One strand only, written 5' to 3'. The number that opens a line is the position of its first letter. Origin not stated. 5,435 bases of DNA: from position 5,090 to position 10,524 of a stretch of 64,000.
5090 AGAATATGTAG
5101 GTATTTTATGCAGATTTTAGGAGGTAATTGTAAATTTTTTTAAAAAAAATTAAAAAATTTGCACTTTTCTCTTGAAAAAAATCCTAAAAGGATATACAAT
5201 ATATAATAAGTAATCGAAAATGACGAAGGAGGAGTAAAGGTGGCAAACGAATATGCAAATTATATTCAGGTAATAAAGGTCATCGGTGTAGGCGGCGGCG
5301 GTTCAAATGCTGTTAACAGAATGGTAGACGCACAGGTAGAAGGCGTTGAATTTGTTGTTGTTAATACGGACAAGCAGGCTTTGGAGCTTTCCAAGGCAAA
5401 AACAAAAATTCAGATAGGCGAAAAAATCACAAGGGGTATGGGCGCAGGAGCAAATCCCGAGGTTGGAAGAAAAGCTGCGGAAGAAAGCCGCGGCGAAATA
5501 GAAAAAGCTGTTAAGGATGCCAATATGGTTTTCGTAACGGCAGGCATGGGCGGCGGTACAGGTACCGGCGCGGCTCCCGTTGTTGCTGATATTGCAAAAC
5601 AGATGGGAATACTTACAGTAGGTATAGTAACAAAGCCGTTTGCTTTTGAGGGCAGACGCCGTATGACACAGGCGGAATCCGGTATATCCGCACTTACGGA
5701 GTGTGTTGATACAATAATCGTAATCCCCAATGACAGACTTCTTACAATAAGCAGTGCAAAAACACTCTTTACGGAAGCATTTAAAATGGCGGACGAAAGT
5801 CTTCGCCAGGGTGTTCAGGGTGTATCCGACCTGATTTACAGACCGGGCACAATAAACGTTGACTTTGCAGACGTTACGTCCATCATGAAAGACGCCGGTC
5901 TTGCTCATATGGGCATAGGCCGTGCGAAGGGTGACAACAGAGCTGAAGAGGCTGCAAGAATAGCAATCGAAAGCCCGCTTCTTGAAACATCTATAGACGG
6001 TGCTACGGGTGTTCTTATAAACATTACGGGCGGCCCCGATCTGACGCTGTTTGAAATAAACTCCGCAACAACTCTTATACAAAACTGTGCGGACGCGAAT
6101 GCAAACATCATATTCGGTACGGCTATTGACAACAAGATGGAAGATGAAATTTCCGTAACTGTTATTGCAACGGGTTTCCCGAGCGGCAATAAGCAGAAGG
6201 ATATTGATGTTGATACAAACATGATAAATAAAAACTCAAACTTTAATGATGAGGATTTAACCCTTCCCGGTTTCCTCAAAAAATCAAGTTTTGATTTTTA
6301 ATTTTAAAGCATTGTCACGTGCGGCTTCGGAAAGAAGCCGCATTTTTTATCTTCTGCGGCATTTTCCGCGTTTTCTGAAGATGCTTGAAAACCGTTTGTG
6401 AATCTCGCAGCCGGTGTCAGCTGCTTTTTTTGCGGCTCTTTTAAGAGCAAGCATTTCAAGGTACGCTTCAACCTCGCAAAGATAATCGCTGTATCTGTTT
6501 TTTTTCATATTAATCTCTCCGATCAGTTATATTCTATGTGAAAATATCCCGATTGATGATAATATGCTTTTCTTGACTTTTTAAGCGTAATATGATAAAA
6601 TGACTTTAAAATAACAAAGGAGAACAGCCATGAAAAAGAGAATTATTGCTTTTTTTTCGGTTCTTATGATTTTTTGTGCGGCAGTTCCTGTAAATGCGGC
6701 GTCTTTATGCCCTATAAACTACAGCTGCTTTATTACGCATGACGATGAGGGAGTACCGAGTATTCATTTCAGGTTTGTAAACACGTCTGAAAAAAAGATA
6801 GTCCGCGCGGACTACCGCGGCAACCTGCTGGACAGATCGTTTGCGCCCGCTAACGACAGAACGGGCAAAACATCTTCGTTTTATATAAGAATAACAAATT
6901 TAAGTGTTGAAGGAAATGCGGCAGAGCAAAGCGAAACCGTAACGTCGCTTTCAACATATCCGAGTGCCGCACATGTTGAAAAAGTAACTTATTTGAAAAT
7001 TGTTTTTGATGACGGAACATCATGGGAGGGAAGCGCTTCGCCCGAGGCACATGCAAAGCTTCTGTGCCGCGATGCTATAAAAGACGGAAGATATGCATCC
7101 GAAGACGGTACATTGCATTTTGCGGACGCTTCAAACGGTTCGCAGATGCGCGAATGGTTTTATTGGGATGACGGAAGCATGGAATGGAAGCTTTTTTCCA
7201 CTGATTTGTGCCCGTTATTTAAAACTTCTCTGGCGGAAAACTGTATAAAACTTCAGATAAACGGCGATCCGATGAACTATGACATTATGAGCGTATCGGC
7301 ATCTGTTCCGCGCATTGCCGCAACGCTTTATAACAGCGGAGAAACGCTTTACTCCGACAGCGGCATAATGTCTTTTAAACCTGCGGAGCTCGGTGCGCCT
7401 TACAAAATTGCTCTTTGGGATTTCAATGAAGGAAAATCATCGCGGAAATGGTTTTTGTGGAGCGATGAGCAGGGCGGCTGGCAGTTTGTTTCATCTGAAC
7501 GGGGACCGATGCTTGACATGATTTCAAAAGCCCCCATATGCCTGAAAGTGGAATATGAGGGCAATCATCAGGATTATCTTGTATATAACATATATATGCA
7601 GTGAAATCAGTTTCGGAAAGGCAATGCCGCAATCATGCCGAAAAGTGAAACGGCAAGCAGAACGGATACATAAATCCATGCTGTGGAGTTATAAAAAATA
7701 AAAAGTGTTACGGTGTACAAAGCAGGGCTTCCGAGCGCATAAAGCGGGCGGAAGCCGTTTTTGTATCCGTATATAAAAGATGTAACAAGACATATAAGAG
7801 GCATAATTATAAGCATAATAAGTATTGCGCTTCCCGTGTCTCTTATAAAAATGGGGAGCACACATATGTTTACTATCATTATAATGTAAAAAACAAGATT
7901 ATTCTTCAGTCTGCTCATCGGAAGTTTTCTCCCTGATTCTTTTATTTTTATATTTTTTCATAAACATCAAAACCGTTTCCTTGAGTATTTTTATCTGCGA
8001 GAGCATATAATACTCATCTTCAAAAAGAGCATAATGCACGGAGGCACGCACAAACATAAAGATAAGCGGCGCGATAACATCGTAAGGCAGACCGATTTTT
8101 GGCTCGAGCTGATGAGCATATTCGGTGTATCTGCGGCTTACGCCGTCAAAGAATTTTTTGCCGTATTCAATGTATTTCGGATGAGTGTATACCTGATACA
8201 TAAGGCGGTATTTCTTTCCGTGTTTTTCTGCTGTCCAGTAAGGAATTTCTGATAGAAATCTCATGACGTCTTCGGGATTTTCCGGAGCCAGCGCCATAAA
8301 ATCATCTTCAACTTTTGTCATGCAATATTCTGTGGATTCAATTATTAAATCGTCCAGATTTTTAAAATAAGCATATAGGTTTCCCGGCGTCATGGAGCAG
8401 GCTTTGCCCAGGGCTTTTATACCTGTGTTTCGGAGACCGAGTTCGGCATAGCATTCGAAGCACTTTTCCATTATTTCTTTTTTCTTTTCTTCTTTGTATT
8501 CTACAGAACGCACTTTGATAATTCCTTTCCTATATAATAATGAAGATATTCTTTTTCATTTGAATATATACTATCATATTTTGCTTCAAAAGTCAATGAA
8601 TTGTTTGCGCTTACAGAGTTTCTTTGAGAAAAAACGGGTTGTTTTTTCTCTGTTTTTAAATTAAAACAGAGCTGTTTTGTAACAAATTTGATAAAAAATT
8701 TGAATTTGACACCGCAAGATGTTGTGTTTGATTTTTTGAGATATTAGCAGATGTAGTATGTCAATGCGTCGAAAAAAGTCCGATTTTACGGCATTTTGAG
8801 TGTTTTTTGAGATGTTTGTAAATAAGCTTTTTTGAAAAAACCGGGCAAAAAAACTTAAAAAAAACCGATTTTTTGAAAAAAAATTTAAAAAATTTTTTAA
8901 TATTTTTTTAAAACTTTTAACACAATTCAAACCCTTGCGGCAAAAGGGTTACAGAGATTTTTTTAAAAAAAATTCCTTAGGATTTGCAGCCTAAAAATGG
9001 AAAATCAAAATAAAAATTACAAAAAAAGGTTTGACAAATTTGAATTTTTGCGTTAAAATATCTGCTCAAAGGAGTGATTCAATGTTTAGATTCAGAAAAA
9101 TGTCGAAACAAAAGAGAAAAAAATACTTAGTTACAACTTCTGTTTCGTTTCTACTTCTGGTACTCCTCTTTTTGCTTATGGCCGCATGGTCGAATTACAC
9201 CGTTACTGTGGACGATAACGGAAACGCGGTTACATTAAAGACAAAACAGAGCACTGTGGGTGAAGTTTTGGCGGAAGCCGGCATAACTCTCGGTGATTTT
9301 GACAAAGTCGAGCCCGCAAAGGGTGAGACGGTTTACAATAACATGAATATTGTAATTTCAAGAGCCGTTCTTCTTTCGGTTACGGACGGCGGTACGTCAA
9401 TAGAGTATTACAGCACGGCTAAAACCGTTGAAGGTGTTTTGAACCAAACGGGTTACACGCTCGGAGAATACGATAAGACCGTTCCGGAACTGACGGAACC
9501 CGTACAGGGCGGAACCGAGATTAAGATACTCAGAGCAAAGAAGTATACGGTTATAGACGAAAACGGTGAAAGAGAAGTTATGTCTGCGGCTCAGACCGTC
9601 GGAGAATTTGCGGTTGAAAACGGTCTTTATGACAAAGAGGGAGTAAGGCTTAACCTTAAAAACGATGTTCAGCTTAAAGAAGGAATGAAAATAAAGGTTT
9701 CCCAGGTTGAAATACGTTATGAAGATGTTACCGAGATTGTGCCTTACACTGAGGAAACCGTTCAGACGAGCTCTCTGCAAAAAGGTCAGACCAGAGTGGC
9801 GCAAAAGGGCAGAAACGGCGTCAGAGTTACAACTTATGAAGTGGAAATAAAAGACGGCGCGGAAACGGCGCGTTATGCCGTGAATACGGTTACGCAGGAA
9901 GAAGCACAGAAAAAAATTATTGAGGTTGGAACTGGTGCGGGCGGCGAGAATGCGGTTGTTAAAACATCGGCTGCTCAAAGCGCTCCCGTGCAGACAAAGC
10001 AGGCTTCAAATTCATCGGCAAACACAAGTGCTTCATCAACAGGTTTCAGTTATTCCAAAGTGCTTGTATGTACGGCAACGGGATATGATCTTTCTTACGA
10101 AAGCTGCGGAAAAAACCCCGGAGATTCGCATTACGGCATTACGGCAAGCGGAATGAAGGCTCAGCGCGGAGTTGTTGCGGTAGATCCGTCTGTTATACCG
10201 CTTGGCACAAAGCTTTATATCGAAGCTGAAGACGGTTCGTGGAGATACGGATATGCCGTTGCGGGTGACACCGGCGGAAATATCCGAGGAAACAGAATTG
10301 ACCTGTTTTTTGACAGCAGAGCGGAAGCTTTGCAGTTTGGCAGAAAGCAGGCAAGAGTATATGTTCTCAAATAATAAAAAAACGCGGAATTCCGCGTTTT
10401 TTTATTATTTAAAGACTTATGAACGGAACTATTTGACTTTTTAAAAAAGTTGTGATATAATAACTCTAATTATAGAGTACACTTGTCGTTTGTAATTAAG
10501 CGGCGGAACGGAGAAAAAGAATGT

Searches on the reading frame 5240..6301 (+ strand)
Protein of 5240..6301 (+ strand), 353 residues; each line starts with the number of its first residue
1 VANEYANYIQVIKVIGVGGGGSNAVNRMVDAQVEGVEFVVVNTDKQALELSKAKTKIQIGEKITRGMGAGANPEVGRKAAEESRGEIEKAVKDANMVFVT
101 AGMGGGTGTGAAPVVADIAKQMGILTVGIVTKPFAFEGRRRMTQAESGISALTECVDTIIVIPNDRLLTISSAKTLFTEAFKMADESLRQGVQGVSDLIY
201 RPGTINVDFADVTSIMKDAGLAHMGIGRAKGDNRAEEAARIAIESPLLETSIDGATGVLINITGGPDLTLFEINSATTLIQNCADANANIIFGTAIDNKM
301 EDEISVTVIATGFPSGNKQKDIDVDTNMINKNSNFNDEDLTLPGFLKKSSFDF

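Call 56: search_protein_families(library=pfam, proteins=[window:5240-6301:+])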
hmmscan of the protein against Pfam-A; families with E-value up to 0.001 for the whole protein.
window:5240-6301:+ (353 aa): 3 families
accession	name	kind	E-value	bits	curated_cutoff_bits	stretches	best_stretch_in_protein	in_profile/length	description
PF00091.31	Tubulin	-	2.9e-52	178.2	33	1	12-171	2-189/190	Tubulin/FtsZ family, GTPase domain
PF12327.13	FtsZ_C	-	2.2e-37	127.7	27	1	220-313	1-94/95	FtsZ family, C-terminal domain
PF13809.12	Tubulin_2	-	0.00038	20.2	27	0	67-121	115-188/356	Tubulin like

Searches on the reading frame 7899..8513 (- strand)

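Call 56: search_protein_families(library=pfam, proteins=[window:7899-8513:-])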
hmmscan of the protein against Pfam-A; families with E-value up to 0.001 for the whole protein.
window:7899-8513:- (204 aa): 1 family
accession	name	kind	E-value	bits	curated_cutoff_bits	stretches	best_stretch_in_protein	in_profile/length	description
PF00440.29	TetR_N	-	1e-05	25.6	24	1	16-58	3-45/47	Bacterial regulatory proteins, tetR family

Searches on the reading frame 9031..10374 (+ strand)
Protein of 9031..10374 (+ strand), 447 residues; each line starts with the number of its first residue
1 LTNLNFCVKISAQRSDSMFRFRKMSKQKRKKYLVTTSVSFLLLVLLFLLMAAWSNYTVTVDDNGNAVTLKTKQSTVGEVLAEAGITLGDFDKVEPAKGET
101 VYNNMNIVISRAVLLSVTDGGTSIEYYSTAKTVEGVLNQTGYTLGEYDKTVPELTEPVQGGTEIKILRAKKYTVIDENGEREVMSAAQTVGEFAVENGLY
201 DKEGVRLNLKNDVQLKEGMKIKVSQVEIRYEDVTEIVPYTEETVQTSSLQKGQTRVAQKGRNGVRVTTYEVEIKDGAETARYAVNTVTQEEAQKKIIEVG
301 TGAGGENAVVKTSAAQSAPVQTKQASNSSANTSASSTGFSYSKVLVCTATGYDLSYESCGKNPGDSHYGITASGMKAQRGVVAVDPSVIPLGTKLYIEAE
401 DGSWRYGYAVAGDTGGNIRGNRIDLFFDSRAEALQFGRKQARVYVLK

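Call 56: search_protein_families(library=pfam, proteins=[window:9031-10374:+])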
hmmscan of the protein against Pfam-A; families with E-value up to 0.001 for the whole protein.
window:9031-10374:+ (447 aa): 3 families
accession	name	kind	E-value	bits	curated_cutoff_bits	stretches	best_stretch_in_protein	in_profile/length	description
PF03990.20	DUF348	-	7.7e-26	90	24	2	58-97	1-40/41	G5-linked-Ubiquitin-like domain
PF06725.17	3D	-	5.9e-22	78.1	23.8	1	381-447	2-72/72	3D domain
PF07501.17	G5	-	3.3e-16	59.7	23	1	231-301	4-74/75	G5 domain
